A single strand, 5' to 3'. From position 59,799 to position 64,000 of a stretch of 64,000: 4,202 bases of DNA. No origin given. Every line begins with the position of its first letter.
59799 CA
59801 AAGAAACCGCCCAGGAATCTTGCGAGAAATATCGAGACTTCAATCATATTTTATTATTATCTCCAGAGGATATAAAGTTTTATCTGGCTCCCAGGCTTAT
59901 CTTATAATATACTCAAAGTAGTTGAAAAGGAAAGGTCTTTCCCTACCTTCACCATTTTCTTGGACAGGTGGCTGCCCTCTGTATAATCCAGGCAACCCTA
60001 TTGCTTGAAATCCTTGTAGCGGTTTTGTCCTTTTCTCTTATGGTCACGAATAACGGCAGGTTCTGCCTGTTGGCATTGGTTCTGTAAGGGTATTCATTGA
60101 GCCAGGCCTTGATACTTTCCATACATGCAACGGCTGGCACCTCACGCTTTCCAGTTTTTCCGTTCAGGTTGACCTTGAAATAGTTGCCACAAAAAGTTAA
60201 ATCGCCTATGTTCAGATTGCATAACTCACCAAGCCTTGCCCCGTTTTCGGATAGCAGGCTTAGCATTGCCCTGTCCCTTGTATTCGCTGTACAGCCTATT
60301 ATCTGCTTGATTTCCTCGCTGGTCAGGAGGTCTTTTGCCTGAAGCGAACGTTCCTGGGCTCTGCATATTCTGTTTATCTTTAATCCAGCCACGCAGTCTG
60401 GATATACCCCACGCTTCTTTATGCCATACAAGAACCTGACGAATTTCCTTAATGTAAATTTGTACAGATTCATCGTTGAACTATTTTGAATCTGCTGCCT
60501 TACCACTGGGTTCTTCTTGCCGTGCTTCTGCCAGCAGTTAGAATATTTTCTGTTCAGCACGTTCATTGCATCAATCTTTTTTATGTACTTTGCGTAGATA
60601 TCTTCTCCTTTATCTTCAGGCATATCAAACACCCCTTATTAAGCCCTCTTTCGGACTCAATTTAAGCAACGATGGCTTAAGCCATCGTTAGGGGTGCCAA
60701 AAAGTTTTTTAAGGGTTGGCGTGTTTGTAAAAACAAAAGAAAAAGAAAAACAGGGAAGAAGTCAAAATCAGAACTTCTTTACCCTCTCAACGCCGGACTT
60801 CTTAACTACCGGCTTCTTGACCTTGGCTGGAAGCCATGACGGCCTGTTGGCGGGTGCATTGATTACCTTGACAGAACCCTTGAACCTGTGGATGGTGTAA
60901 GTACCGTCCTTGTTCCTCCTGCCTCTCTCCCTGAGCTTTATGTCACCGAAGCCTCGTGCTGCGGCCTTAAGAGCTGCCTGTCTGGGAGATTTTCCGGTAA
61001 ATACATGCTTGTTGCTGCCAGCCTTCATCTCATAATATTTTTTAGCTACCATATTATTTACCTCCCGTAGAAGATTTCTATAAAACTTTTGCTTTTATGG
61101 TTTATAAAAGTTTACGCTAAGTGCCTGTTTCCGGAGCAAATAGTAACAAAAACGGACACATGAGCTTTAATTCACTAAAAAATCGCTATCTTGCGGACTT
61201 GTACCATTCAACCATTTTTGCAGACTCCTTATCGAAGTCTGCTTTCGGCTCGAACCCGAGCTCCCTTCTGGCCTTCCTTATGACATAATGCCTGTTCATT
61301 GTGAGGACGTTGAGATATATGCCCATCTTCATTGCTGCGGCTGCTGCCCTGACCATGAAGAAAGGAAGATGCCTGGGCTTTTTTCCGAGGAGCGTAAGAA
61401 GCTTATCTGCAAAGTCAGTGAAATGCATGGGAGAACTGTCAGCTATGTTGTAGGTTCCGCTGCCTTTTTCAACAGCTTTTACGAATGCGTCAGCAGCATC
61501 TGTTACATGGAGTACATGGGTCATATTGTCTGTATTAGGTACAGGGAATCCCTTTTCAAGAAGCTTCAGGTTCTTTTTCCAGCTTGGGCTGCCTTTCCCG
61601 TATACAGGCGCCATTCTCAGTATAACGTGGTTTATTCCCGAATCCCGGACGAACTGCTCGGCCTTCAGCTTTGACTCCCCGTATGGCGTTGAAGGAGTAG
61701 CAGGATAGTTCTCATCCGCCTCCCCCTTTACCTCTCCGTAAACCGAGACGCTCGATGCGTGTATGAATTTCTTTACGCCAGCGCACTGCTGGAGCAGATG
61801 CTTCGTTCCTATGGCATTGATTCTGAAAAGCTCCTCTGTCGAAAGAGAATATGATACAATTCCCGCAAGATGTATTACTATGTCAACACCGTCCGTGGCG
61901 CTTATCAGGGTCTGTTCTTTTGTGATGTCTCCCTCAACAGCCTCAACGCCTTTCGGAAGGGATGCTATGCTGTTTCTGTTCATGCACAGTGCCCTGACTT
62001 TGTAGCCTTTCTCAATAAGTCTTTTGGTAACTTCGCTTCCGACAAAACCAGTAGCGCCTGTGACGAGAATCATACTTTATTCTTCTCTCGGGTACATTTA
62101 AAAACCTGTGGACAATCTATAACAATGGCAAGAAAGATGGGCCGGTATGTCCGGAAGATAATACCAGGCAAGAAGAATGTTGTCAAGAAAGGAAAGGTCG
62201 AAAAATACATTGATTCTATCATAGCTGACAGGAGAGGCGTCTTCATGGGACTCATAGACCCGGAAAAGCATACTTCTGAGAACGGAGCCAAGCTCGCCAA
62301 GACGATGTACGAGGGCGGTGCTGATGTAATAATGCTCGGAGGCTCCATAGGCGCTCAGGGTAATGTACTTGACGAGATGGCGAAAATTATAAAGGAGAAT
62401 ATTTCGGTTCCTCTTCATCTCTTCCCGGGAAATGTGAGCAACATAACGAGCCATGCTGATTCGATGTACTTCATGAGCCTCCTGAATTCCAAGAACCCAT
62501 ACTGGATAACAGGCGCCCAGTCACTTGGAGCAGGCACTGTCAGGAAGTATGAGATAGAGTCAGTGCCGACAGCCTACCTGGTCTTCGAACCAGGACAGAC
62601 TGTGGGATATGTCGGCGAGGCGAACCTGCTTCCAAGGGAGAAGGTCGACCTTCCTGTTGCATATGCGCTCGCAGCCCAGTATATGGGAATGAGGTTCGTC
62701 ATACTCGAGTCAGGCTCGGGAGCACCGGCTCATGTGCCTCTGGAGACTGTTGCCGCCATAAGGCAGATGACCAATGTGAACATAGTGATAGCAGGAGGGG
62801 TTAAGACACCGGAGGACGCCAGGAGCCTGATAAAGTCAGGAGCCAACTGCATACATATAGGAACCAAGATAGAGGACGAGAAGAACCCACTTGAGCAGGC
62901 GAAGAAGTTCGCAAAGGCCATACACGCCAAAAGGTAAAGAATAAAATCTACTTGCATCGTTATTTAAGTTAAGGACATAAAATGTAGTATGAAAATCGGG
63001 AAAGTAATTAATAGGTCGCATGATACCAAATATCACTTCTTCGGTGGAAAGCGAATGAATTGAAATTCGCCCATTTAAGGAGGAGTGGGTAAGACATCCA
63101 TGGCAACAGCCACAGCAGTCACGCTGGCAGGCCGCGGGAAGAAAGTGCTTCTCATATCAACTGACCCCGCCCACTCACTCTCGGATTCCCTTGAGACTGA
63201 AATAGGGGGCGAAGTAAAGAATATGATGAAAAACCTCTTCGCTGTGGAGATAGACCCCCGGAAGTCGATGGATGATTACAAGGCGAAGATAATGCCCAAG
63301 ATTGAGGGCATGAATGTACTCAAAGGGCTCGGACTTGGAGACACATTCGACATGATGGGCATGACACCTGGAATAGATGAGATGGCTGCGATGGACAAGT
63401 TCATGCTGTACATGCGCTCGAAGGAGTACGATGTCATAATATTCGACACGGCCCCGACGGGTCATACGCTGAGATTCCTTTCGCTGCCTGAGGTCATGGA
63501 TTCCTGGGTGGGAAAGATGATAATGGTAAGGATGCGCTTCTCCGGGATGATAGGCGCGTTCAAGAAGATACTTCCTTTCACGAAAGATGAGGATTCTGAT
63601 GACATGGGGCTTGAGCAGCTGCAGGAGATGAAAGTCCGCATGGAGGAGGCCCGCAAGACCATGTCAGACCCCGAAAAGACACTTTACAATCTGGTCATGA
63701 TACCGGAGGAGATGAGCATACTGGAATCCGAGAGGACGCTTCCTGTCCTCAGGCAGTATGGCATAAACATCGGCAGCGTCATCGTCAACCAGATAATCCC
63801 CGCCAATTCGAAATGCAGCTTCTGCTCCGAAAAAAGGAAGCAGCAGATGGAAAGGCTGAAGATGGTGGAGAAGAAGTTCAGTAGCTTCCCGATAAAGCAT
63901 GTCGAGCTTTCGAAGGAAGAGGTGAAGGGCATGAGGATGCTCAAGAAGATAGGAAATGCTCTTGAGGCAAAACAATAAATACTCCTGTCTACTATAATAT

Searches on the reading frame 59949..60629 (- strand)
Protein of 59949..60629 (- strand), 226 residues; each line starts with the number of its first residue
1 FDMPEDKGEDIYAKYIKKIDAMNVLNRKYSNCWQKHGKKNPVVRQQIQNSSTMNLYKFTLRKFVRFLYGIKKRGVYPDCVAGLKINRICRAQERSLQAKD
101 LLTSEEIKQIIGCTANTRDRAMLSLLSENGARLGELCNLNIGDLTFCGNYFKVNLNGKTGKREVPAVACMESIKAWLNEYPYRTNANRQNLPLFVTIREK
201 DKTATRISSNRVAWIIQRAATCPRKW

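Call 16: search_protein_families(library=pfam, proteins=[window:59949-60629:-], max_evalue=0.001)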
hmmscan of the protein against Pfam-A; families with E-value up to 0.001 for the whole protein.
window:59949-60629:- (226 aa): 1 family
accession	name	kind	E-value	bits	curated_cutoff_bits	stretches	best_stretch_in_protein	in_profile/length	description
PF00589.27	Phage_integrase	-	2.6e-10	40.8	27.1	1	102-213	3-111/172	Phage integrase family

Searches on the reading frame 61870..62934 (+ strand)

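Call 16: search_protein_families(library=pfam, proteins=[window:61870-62934:+], max_evalue=0.001)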
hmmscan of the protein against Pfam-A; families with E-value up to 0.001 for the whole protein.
window:61870-62934:+ (355 aa): 6 families
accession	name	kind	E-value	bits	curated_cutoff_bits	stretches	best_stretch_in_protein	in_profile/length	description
PF01884.23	PcrB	-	1.2e-52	179.1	23.9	1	122-339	7-216/226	PcrB family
PF05690.20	ThiG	-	1.7e-08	34.6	23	1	292-354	165-227/247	Thiazole biosynthesis protein ThiG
PF00478.31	IMPDH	-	8e-08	32.1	25.6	1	273-331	116-173/345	IMP dehydrogenase / GMP reductase domain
PF00977.27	His_biosynth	-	2.3e-07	30.9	23.6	1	282-346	53-117/228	Histidine biosynthesis protein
PF01180.27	DHO_dh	-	4.5e-05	23.2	27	1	288-334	224-272/291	Dihydroorotate dehydrogenase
PF04131.20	NanE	-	0.00014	21.5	27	0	301-352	143-191/192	Putative N-acetylmannosamine-6-phosphate epimerase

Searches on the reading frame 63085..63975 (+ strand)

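Call 16: search_protein_families(library=pfam, proteins=[window:63085-63975:+], max_evalue=0.001)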
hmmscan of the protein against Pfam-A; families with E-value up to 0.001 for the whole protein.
window:63085-63975:+ (297 aa): 3 families
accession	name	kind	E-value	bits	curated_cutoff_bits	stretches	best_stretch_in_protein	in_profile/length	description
PF02374.21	ArsA_ATPase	-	3.1e-89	299.7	24.3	1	2-293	13-303/305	Anion-transporting ATPase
PF13614.12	AAA_31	-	3.7e-08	33.9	27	1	2-129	14-132/177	AAA domain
PF01656.29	CbiA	-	6.5e-06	26.6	25.4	1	2-199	11-54/125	CobQ/CobB/MinD/ParA nucleotide binding domain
